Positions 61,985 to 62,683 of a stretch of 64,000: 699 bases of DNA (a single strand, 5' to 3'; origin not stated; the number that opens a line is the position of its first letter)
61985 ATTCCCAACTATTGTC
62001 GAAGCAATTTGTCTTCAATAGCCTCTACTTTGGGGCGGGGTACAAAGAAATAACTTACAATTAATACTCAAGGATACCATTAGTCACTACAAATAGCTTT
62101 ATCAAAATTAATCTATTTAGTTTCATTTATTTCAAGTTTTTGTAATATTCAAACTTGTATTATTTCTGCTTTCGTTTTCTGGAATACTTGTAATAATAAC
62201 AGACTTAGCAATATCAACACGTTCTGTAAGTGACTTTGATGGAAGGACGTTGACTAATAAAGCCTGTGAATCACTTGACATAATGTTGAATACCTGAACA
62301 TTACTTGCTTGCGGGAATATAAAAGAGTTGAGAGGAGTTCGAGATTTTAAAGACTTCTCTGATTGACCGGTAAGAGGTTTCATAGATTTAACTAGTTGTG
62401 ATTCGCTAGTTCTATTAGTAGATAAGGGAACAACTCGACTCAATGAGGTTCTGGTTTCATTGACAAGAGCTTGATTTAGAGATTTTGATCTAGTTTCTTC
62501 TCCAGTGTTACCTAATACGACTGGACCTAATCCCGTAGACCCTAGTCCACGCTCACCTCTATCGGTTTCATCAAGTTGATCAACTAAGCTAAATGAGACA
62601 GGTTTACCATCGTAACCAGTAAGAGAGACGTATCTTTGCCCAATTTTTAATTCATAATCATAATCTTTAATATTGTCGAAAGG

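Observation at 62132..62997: dUTPase with split reading frame, signal-peptide-like N-terminus and long C-terminal tail, sitting in an AT-rich gene desert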

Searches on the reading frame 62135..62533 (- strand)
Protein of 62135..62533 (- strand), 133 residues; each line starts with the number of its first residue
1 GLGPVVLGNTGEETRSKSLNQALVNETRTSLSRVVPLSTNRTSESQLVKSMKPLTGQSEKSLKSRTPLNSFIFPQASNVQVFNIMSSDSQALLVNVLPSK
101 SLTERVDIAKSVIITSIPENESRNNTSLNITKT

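Call 40: find_homologous_proteins(query=A3, max_evalue=0.01)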
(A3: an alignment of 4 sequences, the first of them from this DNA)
Query A3 (4 sequences): 964 candidates shared short words with the query, none scored E <= 0.01.

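Call 51: search_protein_representatives(alignment_id=A3)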
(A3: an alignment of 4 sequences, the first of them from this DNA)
Query: 4 sequences, 127 profile positions. Proteins with E-value up to 0.001 (for the whole library): 3; up to 1e-10: 2; up to 1e-30: 1. The best 3 are listed.
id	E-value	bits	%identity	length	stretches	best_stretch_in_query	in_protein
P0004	3.3e-53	195.2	-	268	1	1-127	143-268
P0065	9.7e-15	70.9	-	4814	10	18-43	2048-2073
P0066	1.9e-06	44.1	-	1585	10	43-94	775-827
